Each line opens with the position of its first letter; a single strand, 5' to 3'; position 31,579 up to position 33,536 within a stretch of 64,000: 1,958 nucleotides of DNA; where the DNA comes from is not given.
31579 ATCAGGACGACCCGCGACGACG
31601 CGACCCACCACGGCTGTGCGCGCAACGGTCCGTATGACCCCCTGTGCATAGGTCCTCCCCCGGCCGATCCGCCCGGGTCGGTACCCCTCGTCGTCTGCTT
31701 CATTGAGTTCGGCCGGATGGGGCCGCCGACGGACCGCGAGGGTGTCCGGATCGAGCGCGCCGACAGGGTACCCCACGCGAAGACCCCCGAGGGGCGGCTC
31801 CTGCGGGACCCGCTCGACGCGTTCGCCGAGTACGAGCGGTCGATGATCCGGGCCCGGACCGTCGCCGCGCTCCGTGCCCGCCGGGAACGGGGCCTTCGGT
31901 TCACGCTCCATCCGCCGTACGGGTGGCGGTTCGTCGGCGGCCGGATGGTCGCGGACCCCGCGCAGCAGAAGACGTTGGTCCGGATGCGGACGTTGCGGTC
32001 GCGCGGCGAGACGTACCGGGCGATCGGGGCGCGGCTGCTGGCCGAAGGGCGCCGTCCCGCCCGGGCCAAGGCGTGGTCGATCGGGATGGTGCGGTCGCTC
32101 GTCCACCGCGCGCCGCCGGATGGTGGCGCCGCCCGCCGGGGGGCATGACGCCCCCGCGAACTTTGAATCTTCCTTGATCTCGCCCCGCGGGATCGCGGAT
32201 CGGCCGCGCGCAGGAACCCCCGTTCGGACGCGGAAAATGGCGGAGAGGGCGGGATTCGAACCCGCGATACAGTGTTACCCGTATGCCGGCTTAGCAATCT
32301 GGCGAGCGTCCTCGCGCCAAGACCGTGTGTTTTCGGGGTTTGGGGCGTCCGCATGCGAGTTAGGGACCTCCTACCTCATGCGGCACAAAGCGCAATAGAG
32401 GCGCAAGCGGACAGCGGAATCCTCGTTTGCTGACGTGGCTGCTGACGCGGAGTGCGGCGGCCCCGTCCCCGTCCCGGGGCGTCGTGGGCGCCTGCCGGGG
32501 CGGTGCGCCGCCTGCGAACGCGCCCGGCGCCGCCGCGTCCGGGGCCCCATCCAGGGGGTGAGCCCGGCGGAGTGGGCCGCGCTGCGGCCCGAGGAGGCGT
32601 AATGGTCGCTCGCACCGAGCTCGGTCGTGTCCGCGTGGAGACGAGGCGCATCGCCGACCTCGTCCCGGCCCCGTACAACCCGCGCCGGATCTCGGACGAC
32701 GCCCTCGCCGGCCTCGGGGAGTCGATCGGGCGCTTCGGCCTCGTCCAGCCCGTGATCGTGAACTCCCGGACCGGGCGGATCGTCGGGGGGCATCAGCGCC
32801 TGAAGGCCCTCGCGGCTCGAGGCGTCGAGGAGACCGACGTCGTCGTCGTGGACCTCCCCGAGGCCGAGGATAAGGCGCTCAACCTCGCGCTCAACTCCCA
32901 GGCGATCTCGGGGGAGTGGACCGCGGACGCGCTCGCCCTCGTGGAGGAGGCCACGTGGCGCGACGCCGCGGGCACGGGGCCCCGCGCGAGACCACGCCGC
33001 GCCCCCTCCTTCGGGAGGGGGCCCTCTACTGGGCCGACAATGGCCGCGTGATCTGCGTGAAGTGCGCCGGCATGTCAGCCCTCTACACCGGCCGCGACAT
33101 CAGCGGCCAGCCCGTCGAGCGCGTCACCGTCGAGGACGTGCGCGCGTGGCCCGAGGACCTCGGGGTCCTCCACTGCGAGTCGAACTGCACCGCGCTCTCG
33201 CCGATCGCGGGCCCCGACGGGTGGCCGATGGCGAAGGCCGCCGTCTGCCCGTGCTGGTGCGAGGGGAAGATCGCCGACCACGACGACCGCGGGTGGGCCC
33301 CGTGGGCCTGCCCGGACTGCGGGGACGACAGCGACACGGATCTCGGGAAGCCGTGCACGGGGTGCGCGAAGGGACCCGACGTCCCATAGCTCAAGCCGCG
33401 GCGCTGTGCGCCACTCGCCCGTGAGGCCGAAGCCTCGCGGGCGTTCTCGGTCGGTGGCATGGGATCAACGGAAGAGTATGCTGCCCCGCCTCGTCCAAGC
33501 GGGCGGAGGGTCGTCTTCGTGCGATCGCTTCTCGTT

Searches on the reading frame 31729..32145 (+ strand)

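Call 49: search_protein_families(library=pfam, proteins=[window:31729-32145:+], max_evalue=0.01)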
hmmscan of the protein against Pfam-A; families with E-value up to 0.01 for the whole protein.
window:31729-32145:+ (139 aa): 1 family
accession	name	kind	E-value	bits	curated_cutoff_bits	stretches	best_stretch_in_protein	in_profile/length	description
PF00239.26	Resolvase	-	6e-07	30.1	23.3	1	3-55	91-143/145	Resolvase, N terminal domain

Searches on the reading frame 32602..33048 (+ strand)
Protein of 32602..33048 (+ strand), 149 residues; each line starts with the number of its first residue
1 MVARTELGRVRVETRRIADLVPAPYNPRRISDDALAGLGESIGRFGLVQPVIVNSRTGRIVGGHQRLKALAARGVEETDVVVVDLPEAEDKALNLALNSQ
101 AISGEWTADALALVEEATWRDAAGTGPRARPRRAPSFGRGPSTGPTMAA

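Call 13: search_protein_families(library=pfam, proteins=[window:32602-33048:+], max_evalue=0.01)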
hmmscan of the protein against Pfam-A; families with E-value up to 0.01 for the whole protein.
window:32602-33048:+ (149 aa): 1 family
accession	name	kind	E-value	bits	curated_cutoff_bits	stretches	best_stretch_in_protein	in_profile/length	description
PF02195.25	ParB_N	-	6.9e-09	36.1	26.3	1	13-95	4-90/95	ParB N-terminal domain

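Call 14: search_protein_families(library=phrogs, proteins=[window:32602-33048:+], max_evalue=0.001)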
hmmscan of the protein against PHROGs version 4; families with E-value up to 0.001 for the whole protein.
window:32602-33048:+ (149 aa): 18 families
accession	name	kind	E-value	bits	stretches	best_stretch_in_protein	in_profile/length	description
phrog_620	-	DNA, RNA and nucleotide metabolism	1e-29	105.2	1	10-113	7-110/217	ParB-like partition protein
phrog_498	-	other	1.1e-28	101.2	1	7-114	30-139/633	DNA methyltransferase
phrog_9353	-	unknown function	1.3e-25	91.7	1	20-114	19-118/245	-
phrog_8071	-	DNA, RNA and nucleotide metabolism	5.6e-17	63.1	1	10-112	5-107/389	ParB-like partition protein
phrog_5475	-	unknown function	1e-14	55.2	1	17-95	8-82/458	-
phrog_723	-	DNA, RNA and nucleotide metabolism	5.4e-13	50.3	1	10-112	11-116/223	ParB-like partition protein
phrog_15396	-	DNA, RNA and nucleotide metabolism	1.1e-12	49.4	1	12-112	4-104/258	ParB-like partition nuclease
phrog_940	-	DNA, RNA and nucleotide metabolism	3e-12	47.5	1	10-116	4-110/388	nuclease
phrog_18056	-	DNA, RNA and nucleotide metabolism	4.6e-10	40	1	11-97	2-87/387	ParB-like partition nuclease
phrog_4715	-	DNA, RNA and nucleotide metabolism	1e-09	38.4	1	17-101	152-240/630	ParB-like partition protein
phrog_930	-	DNA, RNA and nucleotide metabolism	1.2e-09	39.4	1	10-103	5-98/223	ParB-like partition protein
phrog_2159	-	DNA, RNA and nucleotide metabolism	1.4e-07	32.2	1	16-86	65-144/365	ParB-like partition protein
phrog_3264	-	DNA, RNA and nucleotide metabolism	6.2e-07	30.3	1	26-98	62-138/337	ParB-like partition protein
phrog_26387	-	DNA, RNA and nucleotide metabolism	1.4e-06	28.9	1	10-91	8-93/252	ParB-like partition nuclease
phrog_12047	-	DNA, RNA and nucleotide metabolism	1.8e-06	28.7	1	35-91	21-76/301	ParB-like partition nuclease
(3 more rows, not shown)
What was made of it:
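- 32602..33051 (+): Truncated ParB_N-only ORF (copy A, 149 aa). Homology to ParB-MTase ends at about 32952. PF02195 E 6.9e-9 (call 13). phrog_620 and phrog_498 (call 14).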

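Call 38: search_protein_families(library=padloc, proteins=[window:32602-33048:+], max_evalue=0.001)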
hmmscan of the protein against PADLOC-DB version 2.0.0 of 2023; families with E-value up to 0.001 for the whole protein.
window:32602-33048:+ (149 aa): 1 family
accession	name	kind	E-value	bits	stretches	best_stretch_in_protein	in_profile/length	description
PDLC03229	MTase_II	-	8.8e-24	82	1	11-114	9-116/436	Type II methyltransferase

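Call 69: search_protein_families(library=ncbifam, proteins=[window:32602-33048:+], max_evalue=0.001)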
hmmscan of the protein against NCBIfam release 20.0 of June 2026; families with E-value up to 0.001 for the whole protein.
window:32602-33048:+ (149 aa): 3 families
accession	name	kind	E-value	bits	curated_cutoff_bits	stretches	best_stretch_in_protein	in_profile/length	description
TIGR04285.1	nucleoid_noc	exception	1.3e-11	44.3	315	1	14-100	4-93/255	nucleoid occlusion protein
TIGR00180.1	parB_part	domain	2.2e-09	37.3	58.45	1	16-100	9-99/186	ParB/RepB/Spo0J family partition protein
TIGR03734.1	PRTRC_parB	hypoth_equivalog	0.0002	20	278.6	1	25-101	6-90/555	PRTRC system ParB family protein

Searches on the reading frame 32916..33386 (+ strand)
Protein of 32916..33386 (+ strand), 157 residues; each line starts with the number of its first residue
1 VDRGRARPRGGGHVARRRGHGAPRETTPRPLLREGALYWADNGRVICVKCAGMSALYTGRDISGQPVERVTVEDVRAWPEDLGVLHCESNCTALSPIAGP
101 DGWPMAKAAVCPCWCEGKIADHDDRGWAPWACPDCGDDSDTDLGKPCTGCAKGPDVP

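Call 13: search_protein_families(library=pfam, proteins=[window:32916-33386:+], max_evalue=0.01)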
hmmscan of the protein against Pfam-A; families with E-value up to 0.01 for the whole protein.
window:32916-33386:+ (157 aa): 0 families

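Call 14: search_protein_families(library=phrogs, proteins=[window:32916-33386:+], max_evalue=0.001)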
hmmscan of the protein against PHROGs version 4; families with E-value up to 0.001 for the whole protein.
window:32916-33386:+ (157 aa): 0 families

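Call 18: find_homologous_proteins(query=window:32991-33386:+, max_evalue=0.01)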
Query seq(132 aa) (132 aa): 70 proteins with E <= 0.01 among 77 candidates.
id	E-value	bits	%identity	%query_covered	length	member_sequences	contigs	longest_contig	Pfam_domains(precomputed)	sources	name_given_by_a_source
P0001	1.5e-74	267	90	95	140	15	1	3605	-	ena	-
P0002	3.3e-74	266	88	95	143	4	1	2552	-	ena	-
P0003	8.6e-73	262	99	86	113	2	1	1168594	-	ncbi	ncbi:MAG: hypothetical protein U1E39_00315 [Planctomycetota bacterium]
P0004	1.2e-70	255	83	98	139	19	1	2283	-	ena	-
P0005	8.2e-66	239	81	95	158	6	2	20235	-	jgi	jgi:hypothetical protein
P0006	1.1e-60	222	80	89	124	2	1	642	-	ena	-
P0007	5.8e-56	207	72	94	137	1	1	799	-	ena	-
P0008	2.7e-48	182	65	95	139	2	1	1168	-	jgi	jgi:hypothetical protein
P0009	8.3e-44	167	84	63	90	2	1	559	-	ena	-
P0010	4.0e-42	162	84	63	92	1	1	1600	-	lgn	-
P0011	1.2e-40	157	82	64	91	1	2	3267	-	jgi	-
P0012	1.2e-39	154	79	64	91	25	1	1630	-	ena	-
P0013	3.3e-39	153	79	62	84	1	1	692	-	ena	-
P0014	1.5e-38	150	81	61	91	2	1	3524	-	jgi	jgi:hypothetical protein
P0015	2.8e-38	150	76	64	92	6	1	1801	-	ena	-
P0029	1.7e-36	144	78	61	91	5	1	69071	-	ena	-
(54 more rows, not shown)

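Call 22: find_encoding_contigs(protein=P0029, flank=8000, max_places=3)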
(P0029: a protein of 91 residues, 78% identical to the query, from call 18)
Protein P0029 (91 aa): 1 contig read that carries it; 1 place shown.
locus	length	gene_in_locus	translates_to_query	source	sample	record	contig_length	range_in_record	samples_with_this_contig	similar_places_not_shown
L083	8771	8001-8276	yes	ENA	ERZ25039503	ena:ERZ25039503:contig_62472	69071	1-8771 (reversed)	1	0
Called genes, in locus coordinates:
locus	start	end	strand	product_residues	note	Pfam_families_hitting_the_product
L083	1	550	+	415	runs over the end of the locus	-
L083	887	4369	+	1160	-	PF05593:RHS_repeat, PF25023:TEN_YD-shell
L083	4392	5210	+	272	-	-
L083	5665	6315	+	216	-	-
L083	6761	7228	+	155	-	-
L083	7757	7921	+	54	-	-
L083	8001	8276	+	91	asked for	-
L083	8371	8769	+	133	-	?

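Call 23: find_encoding_contigs(protein=P0005, flank=8000, max_places=3)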
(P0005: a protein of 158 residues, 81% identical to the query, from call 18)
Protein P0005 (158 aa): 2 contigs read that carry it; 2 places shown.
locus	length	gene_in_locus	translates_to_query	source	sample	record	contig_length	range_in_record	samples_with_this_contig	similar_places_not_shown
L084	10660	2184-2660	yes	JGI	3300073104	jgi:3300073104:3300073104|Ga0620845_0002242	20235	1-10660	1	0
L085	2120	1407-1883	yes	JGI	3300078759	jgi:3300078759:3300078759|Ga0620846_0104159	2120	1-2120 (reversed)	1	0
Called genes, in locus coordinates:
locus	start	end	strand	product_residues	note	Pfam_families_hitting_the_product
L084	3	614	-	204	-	?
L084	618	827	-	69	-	PF12728:HTH_17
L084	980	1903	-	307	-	-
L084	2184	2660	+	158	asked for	-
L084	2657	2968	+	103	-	-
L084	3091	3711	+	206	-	-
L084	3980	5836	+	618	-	PF13620:CarboxypepD_reg (faint)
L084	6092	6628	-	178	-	PF20329:DUF6624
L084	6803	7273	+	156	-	PF01844:HNH (weak)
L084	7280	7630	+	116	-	-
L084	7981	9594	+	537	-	PF00575:S1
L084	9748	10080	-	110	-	-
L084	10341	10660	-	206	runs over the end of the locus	PF01545:Cation_efflux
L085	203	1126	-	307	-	-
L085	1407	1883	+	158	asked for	-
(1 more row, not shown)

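Call 27: find_encoding_contigs(protein=P0001, flank=5000, max_places=3)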
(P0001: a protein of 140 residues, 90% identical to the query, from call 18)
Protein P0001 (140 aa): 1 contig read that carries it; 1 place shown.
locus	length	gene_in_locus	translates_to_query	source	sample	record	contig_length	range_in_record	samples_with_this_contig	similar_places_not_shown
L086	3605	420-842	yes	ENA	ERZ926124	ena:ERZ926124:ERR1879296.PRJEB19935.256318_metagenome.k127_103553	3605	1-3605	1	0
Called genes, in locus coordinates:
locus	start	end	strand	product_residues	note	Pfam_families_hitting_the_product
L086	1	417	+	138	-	?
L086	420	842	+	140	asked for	-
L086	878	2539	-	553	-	PF13620:CarboxypepD_reg (weak)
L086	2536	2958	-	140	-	PF07291:MauE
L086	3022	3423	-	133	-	-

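Call 28: find_encoding_contigs(protein=P0004, flank=5000, max_places=3)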
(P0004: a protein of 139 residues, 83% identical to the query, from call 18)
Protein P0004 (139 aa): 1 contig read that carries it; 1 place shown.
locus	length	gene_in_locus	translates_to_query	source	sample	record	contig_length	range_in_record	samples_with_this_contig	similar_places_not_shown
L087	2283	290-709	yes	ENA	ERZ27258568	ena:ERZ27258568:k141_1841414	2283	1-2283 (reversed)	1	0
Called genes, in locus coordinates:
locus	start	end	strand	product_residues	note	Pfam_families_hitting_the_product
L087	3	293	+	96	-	?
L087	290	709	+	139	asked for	-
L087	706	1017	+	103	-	-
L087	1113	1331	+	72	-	-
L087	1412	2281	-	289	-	?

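Call 38: search_protein_families(library=padloc, proteins=[window:32955-33386:+], max_evalue=0.001)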
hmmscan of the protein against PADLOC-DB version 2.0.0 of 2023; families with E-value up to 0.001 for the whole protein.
window:32955-33386:+ (144 aa): 0 families

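Call 58: find_related_loci(query=A3, collection=viral_contigs, flank=6000)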
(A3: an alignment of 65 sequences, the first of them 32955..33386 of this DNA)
Query A3 (144 aa) in viral_contigs; peptide patterns used: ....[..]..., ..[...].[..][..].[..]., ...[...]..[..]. (x = any residue, [..] = any of these).
53 stretches matched a pattern; 21 encode a relative of the query (tblastn E <= 1e-3); 21 distinct loci.
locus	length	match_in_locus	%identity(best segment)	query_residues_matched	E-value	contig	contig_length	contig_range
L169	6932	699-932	81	17-94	5e-38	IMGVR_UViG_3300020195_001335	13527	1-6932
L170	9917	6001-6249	57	15-96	9e-26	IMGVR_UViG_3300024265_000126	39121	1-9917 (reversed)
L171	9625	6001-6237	46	3-80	6e-18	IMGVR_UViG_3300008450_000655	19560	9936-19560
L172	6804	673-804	70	54-97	8e-17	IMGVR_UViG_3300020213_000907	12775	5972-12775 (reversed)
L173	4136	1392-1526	71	15-59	8e-16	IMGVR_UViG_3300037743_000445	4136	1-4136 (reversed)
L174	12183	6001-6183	51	16-76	2e-13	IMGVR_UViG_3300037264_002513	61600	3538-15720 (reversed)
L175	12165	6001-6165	53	10-64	2e-12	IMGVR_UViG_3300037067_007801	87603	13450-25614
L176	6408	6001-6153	51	6-54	9e-12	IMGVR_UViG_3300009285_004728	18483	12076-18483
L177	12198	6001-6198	42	15-80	1e-11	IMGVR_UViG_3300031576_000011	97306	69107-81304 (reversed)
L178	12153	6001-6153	51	14-64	1e-11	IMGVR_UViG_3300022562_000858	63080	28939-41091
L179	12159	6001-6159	49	24-76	2e-11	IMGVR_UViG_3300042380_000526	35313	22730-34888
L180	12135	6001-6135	56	19-63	6e-10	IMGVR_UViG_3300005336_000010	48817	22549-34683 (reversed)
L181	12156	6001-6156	49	18-70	1e-9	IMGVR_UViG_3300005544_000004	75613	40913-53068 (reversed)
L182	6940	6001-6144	48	11-58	3e-9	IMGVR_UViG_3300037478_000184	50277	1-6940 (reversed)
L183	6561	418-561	48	11-58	2e-9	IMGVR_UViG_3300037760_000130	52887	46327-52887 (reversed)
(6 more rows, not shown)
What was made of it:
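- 32955..33389 (+): Cys-rich ORF (11 Cys). It belongs to a small phage- or island-associated protein family of unknown function. The GTG start at 32955 is inferred. 21 IMG/VR loci (call 58).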

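Call 59: predict_structure(alignment_id=A3)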
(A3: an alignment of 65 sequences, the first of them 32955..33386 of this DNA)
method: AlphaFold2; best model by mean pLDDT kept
length: 144 residues; sequences in the alignment: 65
mean_pLDDT: 77.8   pTM: 0.61
mean pLDDT of the five models: 77.8, 75.9, 75.1, 72.9, 72.7
residues with pLDDT >= 90: 68; 70-90: 16; 50-70: 50; < 50: 10
segments of 3 or more residues with pLDDT < 50: 104-107, 113-115
pLDDT, mean of each block of 10 residues (from residue 1): 67 83 93 93 93 96 94 91 94 69 51 53 60 63 52
secondary structure, 60 per line:
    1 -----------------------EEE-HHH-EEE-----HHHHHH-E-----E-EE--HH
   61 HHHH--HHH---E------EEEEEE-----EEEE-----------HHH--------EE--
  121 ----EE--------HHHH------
elements in order: E24-26 E32-34 H40-45 H59-64 E80-85 E91-94 H135-138
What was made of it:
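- Tried and rejected: The model is good for the core (call 59).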

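Call 62: fold_search(model_id=the predicted structure, library=pdb)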
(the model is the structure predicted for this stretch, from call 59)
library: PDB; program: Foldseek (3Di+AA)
matches with E <= 10: 39; with E <= 0.001: 0
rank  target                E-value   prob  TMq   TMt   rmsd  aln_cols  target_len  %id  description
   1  6ph2_C                3.4e+00  0.01  0.13  0.14  10.6        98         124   11  Complete LOV domain from the LOV-HK sensory protein from Brucella abortus (mutant C69S, construct 15-155) (released 2020-12-30)
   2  6qqk                  4.7e+00  0.01  0.15  0.19  10.7        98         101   13  Room temperature structure of blue light-irradiated AtPhot2LOV2 recorded after an accumulated dose of 34 kGy (released 2019-06-19)
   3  9i05_Xn               4.7e+00  0.01  0.14  0.12  14.1        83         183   11  Cryo-EM structure of the large subunit of the mitochondrial ribosome from Toxoplasma gondii (released 2025-06-11)
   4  6ph2_D                4.7e+00  0.01  0.13  0.14  10.6        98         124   11  Complete LOV domain from the LOV-HK sensory protein from Brucella abortus (mutant C69S, construct 15-155) (released 2020-12-30)
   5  6ph2_A                4.7e+00  0.01  0.13  0.14  10.6        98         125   11  Complete LOV domain from the LOV-HK sensory protein from Brucella abortus (mutant C69S, construct 15-155) (released 2020-12-30)
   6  2j3m_B                5.0e+00  0.05  0.20  0.07   6.6        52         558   17  PROLYL-TRNA SYNTHETASE FROM ENTEROCOCCUS FAECALIS COMPLEXED WITH ATP, manganese and prolinol (released 2006-10-11)
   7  1md6                  5.0e+00  0.02  0.16  0.15   9.4        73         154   18  High resolution crystal structure of murine IL-1F5 reveals unique loop conformation for specificity (released 2003-09-30)
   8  6gay_B                5.0e+00  0.01  0.16  0.18  10.0        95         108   13  A fast recovering full-length LOV protein (DsLOV) from the marine phototrophic bacterium Dinoroseobacter shibae (Dark  (released 2018-07-18)
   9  4xi1_C                5.4e+00  0.04  0.16  0.25   6.0        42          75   17  Crystal structure of U-box 2 of LubX / LegU2 / Lpp2887 from Legionella pneumophila str. Paris, wild-type (released 2015-01-21)
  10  6h9d_A                5.4e+00  0.03  0.11  0.11   7.6        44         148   20  Muramidase domain of SpmX from Asticaccaulis excentricus (released 2019-05-22)
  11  8rzb_B                5.7e+00  0.02  0.21  0.20   8.8        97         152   13  IL-1beta in complex with covalent DEL hit (released 2024-05-22)
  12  5va2                  5.7e+00  0.01  0.16  0.07  11.7       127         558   15  Cryo-EM structure of the human ether-a-go-go related K+ channel (released 2017-05-03)
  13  3t6j_A                5.7e+00  0.01  0.09  0.02   4.5        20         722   30  Structure of human DPPIII in complex with the opioid peptide Tynorphin, at 3.0 Angstroms (released 2012-04-04)
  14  6y8m                  6.1e+00  0.02  0.20  0.20   9.9        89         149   13  Fragment bikinin bound to Interleukin 1 beta (released 2020-03-18)
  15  8rzb_A                6.5e+00  0.02  0.20  0.19   9.3       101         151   12  IL-1beta in complex with covalent DEL hit (released 2024-05-22)
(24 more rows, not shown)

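Call 63: fold_search(model_id=the predicted structure, library=viral)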
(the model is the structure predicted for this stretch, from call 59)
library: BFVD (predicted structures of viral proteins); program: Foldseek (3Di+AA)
matches with E <= 10: 83; with E <= 0.001: 0
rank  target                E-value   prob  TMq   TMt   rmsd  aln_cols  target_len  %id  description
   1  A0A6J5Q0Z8            6.3e-01  0.30  0.23  0.37   4.5        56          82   25  Uncharacterized protein [uncultured Caudovirales phage]
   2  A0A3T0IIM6            8.7e-01  0.20  0.19  0.24   8.5        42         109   17  Uncharacterized protein [Vibrio virus vB_VspP_SBP1]
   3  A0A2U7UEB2            8.7e-01  0.14  0.27  0.21  15.6       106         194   23  Uncharacterized protein [Pandoravirus macleodensis]
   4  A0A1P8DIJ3            9.3e-01  0.07  0.17  0.04  12.3       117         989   15  (no name in the UniProt tables at hand)
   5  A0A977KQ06            1.3e+00  0.02  0.12  0.08  17.9        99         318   16  Minor tail protein [Arthrobacter phage Shambre1]
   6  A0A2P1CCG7            1.7e+00  0.05  0.15  0.26   8.1        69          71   19  Uncharacterized protein [Klebsiella phage KP8]
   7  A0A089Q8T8            2.2e+00  0.02  0.14  0.09  14.7       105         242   20  (no name in the UniProt tables at hand)
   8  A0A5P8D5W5            2.2e+00  0.01  0.13  0.12  15.6       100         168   10  HNH nuclease domain-containing protein [Pectobacterium phage Wc4]
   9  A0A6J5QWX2            2.3e+00  0.08  0.25  0.36  12.5        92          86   15  Uncharacterized protein [uncultured Caudovirales phage]
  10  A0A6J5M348            2.6e+00  0.02  0.13  0.22  15.6        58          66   17  Uncharacterized protein [uncultured Caudovirales phage]
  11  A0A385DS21            2.6e+00  0.01  0.12  0.12  11.6        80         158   12  (no name in the UniProt tables at hand)
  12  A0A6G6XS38            2.8e+00  0.06  0.24  0.17   8.7        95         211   12  Uncharacterized protein [Rhodococcus phage Dinger]
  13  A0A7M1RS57            3.0e+00  0.02  0.18  0.05  15.0       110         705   13  Uncharacterized protein [uncultured phage cr7_1]
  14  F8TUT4                3.2e+00  0.08  0.11  0.24   6.3        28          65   28  (no name in the UniProt tables at hand)
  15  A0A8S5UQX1            3.2e+00  0.04  0.15  0.04  11.7        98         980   17  Secretion activator protein, putative, Secretion activator, Porphyromonas gingivalis.3A [Podoviridae sp. ctQyH19]
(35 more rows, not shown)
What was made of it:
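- Tried and rejected: Foldseek against PDB and BFVD gave nothing below E 0.6 (calls 62, 63).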

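Call 69: search_protein_families(library=ncbifam, proteins=[window:32955-33386:+], max_evalue=0.001)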
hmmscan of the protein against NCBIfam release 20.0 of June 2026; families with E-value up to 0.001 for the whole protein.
window:32955-33386:+ (144 aa): 0 families
